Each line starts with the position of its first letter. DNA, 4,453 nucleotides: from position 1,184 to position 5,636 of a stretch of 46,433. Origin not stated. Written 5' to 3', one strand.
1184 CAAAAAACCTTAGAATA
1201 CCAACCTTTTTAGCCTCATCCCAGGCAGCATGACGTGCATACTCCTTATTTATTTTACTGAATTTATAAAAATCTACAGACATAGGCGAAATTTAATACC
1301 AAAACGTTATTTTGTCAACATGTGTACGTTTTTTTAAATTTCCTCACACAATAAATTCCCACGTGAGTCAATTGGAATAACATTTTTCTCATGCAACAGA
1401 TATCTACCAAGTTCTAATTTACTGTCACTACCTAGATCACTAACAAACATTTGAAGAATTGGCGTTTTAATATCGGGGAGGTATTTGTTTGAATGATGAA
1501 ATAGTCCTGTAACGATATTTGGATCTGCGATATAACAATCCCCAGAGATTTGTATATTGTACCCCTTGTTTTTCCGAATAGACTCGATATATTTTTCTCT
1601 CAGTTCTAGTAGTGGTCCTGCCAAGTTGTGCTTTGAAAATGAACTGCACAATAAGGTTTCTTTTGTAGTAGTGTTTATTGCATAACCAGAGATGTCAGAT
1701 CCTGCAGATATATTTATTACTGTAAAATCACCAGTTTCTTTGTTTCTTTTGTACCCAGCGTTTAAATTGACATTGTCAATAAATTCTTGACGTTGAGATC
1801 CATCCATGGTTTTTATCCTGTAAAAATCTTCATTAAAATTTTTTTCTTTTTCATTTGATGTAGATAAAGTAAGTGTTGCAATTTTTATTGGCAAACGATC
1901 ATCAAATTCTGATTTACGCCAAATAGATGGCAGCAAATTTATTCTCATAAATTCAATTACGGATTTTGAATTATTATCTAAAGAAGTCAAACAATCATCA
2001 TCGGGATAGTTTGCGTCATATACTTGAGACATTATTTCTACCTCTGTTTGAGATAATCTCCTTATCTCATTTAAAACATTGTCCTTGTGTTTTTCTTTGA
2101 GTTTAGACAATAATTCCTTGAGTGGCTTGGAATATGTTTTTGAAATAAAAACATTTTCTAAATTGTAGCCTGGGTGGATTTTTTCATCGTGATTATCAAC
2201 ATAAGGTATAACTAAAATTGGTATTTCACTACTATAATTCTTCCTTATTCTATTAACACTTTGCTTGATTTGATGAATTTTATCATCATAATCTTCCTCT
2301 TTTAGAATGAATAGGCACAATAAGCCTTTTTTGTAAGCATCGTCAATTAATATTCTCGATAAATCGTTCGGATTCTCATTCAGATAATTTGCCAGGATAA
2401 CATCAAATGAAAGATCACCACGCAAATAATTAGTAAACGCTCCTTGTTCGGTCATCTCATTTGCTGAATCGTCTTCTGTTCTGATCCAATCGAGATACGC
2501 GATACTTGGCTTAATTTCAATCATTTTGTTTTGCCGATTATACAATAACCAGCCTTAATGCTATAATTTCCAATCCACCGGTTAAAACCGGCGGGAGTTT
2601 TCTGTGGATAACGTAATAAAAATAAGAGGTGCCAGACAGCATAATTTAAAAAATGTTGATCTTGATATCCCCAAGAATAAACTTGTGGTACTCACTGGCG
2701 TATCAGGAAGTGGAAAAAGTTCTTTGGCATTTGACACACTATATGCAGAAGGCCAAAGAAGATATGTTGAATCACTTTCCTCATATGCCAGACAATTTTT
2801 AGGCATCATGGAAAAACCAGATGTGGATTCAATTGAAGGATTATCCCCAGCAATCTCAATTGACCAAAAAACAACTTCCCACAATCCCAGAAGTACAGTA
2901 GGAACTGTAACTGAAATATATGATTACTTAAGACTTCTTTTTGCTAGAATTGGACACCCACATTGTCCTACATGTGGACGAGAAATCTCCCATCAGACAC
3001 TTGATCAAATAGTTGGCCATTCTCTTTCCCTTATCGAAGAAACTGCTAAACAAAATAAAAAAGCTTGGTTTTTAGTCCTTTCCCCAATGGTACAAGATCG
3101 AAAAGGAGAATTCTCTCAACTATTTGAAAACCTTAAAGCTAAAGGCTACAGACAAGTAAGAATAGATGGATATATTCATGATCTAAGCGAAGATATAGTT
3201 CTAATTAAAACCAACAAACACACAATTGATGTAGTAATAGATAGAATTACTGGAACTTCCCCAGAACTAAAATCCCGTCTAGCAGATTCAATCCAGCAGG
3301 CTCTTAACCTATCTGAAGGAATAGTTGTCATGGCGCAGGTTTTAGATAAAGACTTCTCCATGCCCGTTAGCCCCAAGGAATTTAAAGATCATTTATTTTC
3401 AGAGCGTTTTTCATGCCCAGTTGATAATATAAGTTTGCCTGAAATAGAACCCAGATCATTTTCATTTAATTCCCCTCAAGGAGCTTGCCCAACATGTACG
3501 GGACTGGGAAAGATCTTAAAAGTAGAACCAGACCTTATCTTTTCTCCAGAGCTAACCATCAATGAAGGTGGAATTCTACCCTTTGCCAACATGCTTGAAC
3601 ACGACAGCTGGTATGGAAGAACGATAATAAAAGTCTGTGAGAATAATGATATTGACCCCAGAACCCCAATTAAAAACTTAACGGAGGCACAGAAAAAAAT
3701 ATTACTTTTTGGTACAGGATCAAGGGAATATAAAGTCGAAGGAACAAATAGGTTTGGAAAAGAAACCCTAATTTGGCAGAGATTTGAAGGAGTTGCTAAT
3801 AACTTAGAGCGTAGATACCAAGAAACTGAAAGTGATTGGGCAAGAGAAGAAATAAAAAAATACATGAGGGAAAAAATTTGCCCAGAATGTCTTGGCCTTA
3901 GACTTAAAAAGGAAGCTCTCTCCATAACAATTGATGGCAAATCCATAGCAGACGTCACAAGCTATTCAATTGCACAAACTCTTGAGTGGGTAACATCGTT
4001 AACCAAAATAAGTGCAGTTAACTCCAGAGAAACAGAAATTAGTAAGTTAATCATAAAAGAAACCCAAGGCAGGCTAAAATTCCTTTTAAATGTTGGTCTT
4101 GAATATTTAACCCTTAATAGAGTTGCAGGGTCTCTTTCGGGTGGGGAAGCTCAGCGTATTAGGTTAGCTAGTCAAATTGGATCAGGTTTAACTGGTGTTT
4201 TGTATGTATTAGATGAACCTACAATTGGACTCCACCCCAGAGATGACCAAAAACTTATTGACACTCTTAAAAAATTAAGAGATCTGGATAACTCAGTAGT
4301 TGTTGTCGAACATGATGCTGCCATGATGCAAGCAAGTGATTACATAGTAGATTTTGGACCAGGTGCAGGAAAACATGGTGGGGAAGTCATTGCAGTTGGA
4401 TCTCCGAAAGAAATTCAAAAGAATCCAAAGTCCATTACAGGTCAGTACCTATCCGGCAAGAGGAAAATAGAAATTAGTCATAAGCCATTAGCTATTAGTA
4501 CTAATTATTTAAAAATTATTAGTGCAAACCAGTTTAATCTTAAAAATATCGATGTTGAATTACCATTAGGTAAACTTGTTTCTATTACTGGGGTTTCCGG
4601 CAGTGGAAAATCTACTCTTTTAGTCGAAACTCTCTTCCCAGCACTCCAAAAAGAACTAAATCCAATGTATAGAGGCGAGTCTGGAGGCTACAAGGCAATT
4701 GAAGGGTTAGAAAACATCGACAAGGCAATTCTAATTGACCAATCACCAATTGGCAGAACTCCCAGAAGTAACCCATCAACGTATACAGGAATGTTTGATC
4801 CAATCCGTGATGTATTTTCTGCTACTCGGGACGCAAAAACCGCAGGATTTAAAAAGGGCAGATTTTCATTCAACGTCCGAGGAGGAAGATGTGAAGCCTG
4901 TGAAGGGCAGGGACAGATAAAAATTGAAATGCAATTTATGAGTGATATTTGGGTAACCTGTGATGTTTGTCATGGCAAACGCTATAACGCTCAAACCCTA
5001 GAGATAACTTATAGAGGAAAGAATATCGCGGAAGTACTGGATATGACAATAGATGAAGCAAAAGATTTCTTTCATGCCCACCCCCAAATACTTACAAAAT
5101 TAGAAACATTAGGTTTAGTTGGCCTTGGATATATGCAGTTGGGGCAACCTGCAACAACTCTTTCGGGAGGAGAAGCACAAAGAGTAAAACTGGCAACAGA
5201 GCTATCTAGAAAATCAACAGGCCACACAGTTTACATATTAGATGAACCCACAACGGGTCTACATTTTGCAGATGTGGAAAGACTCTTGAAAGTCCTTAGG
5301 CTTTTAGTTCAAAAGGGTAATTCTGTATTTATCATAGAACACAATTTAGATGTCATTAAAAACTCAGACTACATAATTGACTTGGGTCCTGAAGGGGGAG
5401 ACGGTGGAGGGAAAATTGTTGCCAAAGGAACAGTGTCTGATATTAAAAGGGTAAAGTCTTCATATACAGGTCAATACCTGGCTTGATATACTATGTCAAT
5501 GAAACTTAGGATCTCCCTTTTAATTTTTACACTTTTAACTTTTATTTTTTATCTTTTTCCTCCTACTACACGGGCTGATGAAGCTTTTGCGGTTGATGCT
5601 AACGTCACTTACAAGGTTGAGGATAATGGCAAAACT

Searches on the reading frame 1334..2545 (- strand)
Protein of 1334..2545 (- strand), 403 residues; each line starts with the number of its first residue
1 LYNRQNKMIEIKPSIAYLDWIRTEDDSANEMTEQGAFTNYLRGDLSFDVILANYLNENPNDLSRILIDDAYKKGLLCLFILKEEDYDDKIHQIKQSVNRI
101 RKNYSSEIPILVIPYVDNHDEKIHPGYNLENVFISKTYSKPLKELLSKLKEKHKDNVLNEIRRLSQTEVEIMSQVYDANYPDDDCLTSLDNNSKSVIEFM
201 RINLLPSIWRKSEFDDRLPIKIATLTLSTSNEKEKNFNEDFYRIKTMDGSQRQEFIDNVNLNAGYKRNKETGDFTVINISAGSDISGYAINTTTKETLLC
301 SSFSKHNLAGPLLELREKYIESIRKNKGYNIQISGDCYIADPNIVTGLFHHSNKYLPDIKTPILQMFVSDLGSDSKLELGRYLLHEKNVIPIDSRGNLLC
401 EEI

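Call 19: search_protein_families(library=pfam, proteins=[window:1334-2545:-], max_evalue=0.001)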
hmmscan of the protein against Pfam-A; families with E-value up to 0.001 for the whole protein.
window:1334-2545:- (403 aa): 0 families

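Call 61: find_encoding_contigs(protein=window:1334-2545:-, flank=10000, max_places=1)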
Protein window:1334-2545:- (403 aa): no gene with exactly this product is on record in the collection.

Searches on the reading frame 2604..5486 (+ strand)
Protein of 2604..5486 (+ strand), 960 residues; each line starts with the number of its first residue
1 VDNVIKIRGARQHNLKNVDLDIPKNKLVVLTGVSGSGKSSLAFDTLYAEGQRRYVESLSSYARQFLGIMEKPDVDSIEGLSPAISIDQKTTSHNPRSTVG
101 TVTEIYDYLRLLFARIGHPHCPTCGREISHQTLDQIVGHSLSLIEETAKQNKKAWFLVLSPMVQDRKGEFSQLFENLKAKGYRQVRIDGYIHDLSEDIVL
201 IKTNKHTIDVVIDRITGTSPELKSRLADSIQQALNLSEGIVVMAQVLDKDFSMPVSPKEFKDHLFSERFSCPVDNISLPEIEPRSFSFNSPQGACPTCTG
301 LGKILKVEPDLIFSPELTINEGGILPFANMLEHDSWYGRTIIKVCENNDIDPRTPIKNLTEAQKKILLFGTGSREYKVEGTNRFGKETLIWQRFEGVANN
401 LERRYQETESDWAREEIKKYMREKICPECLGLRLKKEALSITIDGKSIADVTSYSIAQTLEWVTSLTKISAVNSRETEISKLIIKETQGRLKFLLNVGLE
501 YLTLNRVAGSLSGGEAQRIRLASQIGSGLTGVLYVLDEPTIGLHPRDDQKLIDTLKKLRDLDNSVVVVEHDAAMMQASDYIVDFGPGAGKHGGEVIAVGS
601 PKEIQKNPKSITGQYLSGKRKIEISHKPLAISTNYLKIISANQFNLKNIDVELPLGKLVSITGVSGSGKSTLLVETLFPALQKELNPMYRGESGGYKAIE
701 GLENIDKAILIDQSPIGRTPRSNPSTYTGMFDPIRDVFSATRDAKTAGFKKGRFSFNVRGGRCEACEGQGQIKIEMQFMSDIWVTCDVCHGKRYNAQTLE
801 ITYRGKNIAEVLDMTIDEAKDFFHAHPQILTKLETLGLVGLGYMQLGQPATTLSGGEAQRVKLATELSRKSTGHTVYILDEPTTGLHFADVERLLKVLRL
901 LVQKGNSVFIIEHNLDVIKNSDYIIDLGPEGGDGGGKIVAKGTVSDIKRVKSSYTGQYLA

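Call 19: search_protein_families(library=pfam, proteins=[window:2604-5486:+], max_evalue=0.001)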
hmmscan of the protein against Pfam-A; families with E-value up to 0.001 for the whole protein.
window:2604-5486:+ (960 aa): 16 families
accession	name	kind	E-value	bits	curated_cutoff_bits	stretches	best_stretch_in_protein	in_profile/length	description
PF17760.6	UvrA_inter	-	5.4e-27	94.3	23.3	1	131-244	1-106/109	UvrA interaction domain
PF17755.6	UvrA_DNA-bind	-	1e-26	93.8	23.2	1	311-419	4-110/110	UvrA DNA-binding domain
PF00005.33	ABC_tran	-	6.3e-26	92.1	25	2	769-884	39-137/137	ABC transporter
PF02463.25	SMC_N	-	9.8e-10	38.7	40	0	834-926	135-210/220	RecF/RecN/SMC N terminal domain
PF13555.12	AAA_29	-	1.9e-08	34.3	27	0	652-677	18-45/61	P-loop containing region of AAA domain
PF13191.12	AAA_16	-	2e-07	32.1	32.6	0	26-65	25-63/167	AAA ATPase domain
PF13304.12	AAA_21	-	6.3e-07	30.2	27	0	849-910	234-295/304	AAA domain, putative AbiEii toxin, Type IV TA system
PF20703.3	nSTAND1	-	1.1e-06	29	27.1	0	11-83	19-87/379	Novel STAND NTPase 1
PF13476.12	AAA_23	-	8.9e-06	26.9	27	0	642-695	8-57/201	AAA domain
PF03193.22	RsgA_GTPase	-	8.9e-06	26.1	30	0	4-42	86-123/174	RsgA GTPase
PF20720.3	nSTAND3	-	3.1e-05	24.2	27.2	0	24-47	16-39/155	Novel STAND NTPase 3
PF13481.12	AAA_25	-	3.6e-05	23.9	27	0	17-46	25-54/195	AAA domain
PF00684.25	DnaJ_CXXCXGXG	-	0.00035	21.2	32.7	0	762-793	17-51/65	DnaJ central domain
PF13175.12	AAA_15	-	0.00036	20.7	32.1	0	531-563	329-361/374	AAA ATPase domain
PF25199.1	nSTAND_NTPase5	-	0.0005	20.3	34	0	657-684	42-70/145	Novel STAND NTPase 5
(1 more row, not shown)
